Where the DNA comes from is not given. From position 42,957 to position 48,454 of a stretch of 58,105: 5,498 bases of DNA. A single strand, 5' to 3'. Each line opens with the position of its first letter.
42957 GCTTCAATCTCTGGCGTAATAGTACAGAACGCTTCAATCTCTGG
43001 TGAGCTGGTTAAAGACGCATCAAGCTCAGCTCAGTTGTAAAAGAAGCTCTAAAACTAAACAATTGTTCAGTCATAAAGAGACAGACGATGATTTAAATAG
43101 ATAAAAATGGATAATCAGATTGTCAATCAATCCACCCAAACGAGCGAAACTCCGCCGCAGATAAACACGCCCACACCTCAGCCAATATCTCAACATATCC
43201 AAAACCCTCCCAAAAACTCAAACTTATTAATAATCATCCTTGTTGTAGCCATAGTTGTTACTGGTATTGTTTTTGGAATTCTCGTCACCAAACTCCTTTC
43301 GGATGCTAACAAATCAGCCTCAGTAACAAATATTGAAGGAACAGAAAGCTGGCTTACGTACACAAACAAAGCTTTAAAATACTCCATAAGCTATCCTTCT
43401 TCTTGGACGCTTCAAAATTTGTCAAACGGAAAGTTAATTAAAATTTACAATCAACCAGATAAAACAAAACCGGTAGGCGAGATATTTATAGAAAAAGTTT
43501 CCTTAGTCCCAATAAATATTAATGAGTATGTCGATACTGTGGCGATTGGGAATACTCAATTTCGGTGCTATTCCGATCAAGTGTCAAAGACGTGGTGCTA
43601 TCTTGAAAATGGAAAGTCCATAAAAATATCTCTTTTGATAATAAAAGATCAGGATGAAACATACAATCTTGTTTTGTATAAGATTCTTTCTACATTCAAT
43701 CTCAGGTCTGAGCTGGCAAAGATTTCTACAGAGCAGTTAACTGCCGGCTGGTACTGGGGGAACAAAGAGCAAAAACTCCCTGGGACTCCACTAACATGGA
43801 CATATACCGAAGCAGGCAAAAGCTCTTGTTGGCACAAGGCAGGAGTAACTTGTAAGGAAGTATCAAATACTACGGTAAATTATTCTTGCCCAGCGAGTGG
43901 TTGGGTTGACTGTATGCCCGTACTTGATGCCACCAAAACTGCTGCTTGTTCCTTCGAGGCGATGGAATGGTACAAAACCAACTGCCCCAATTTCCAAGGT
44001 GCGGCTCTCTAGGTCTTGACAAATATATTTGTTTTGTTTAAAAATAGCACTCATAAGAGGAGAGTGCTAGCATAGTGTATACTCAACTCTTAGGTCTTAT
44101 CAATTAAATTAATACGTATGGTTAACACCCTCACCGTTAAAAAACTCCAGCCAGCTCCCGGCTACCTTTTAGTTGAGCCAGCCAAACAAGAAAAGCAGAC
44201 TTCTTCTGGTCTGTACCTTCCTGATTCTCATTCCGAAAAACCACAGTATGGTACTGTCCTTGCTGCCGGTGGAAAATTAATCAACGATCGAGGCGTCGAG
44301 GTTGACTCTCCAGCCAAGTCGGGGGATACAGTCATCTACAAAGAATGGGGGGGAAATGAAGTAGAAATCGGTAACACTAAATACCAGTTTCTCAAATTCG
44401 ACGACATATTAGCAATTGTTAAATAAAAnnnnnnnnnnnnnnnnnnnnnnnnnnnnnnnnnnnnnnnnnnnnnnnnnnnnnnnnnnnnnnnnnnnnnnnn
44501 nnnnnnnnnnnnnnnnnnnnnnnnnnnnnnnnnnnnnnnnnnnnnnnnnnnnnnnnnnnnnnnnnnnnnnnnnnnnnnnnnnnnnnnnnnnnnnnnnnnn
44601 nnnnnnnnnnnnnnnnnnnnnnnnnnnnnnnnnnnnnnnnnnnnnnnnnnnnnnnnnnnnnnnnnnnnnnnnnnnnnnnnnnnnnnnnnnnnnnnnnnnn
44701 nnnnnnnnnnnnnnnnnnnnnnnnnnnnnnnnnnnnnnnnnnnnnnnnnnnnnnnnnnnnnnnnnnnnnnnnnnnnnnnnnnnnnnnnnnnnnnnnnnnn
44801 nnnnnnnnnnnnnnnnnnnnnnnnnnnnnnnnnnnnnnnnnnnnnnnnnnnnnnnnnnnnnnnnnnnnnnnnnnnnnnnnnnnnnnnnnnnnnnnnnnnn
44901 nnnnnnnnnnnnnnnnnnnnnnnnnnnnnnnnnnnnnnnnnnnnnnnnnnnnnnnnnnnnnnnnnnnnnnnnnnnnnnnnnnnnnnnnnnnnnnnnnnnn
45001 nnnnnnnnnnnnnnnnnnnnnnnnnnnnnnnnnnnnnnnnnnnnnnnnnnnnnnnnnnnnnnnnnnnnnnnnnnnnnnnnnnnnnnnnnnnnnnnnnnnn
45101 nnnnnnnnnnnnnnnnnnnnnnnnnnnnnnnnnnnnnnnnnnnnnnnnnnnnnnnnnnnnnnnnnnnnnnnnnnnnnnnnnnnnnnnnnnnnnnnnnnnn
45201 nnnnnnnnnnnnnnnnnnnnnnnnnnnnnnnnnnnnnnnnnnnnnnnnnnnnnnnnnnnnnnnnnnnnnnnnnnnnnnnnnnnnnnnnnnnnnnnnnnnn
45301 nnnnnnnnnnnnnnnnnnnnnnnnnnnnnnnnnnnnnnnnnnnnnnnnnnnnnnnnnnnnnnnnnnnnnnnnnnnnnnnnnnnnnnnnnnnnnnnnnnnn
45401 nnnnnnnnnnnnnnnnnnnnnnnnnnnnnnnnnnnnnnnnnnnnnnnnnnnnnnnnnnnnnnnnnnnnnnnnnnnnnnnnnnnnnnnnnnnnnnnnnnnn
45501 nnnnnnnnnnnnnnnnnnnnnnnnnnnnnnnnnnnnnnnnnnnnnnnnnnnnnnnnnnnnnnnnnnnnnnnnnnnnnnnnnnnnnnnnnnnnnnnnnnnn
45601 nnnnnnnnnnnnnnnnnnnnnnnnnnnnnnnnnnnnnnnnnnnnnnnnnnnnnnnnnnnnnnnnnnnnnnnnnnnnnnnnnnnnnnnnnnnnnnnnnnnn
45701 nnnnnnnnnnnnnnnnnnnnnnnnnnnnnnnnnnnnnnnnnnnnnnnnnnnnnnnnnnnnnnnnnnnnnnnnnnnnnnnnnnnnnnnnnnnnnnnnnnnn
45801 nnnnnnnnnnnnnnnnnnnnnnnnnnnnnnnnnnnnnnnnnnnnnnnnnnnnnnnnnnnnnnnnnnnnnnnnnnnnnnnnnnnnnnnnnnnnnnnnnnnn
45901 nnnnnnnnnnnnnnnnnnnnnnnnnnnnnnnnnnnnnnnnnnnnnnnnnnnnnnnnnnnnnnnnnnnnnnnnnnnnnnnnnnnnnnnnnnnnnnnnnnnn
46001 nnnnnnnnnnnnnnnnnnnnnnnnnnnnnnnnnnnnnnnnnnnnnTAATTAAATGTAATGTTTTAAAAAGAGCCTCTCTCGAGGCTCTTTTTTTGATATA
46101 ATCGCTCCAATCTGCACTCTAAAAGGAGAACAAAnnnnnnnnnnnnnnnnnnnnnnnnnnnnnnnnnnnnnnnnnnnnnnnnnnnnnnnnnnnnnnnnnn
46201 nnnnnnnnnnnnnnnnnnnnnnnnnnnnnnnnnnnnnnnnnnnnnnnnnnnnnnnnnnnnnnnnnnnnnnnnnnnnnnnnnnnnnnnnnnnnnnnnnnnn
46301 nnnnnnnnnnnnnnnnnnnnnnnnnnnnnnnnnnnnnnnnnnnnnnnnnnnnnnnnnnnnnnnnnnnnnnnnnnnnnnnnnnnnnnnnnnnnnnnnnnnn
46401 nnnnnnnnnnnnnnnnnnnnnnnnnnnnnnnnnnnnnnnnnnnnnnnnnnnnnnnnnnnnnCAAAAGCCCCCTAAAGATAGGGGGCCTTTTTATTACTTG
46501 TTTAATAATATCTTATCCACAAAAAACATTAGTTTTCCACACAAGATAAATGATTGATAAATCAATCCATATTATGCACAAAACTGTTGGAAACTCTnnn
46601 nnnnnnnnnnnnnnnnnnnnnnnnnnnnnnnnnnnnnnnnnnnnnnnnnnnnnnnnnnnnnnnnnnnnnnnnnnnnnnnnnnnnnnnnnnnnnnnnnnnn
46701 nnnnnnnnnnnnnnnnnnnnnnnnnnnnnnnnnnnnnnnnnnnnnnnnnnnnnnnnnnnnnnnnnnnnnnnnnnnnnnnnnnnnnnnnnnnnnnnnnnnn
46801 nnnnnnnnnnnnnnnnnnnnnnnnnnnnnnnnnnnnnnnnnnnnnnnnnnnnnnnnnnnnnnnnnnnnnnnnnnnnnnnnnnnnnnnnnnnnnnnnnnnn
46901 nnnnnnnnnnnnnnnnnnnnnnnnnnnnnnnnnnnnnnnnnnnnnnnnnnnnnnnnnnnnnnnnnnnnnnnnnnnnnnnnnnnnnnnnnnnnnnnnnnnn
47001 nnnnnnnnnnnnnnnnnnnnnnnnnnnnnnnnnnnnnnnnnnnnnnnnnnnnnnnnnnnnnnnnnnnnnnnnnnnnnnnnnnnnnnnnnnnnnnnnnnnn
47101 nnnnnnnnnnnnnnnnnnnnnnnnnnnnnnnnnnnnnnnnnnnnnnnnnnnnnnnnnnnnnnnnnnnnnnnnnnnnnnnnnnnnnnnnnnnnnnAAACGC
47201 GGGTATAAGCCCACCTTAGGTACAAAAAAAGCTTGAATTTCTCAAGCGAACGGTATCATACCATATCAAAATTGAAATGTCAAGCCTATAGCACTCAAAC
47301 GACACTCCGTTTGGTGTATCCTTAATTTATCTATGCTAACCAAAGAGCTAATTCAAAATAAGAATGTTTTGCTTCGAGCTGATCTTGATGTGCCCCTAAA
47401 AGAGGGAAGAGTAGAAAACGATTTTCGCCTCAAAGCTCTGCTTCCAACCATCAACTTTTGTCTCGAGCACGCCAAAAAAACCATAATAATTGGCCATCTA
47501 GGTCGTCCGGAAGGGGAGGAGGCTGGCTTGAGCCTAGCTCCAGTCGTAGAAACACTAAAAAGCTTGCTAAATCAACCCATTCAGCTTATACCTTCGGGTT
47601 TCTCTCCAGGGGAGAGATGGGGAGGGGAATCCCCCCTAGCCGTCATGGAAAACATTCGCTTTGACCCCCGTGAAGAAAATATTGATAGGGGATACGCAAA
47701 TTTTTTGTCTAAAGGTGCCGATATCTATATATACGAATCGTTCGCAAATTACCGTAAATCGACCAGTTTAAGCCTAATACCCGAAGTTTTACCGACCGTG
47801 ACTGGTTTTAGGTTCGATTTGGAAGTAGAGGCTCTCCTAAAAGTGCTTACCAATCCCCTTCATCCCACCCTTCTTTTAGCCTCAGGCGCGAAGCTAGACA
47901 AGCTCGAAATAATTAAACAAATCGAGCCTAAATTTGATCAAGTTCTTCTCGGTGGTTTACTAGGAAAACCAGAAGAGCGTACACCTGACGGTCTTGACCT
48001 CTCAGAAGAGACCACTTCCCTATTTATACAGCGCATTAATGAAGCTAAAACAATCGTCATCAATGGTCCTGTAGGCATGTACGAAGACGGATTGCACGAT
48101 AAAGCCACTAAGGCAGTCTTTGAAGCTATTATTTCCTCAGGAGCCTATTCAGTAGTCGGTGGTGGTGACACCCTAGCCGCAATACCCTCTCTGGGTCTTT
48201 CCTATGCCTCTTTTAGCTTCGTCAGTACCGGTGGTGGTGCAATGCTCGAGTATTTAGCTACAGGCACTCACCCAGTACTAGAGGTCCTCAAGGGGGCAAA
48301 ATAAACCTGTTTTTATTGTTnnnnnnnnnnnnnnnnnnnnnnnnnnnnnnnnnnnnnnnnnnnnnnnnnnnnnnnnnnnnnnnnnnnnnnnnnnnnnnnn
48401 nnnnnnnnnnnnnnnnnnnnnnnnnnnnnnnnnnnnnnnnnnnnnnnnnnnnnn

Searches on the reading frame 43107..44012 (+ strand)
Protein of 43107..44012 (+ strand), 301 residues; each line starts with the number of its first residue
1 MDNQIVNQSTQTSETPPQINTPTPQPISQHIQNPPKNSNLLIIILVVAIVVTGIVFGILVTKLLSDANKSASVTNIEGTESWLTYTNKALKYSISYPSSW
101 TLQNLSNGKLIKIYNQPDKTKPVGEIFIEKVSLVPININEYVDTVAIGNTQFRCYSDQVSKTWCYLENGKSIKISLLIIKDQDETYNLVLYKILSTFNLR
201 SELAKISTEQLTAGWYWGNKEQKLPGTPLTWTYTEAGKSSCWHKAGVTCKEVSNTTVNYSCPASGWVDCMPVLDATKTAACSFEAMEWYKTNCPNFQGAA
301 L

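Call 67: search_protein_families(library=pfam, proteins=[window:43107-44012:+], max_evalue=0.0001)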
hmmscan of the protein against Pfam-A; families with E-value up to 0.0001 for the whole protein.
window:43107-44012:+ (301 aa): 1 family
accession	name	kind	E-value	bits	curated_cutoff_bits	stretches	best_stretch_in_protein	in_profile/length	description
PF18933.6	PsbP_2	-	1.3e-05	25.7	27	1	43-117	1-77/184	PsbP-like protein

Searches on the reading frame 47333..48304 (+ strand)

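Call 97: search_protein_families(library=pfam, proteins=[L014:11883-14327:+, L016:8383-9933:+, L016:7872-8384:-], max_evalue=0.1)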
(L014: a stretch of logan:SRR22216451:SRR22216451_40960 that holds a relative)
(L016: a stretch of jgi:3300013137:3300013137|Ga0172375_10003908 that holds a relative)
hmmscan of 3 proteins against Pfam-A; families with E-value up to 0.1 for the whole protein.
L014:11883-14327:+ (815 aa): 0 families

L016:8383-9933:+ (516 aa): 1 family
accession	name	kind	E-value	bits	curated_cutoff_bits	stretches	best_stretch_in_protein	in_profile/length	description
PF05257.22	CHAP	-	1.9e-08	35.1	26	1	387-479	6-81/81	CHAP domain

L016:7872-8384:- (170 aa): 0 families
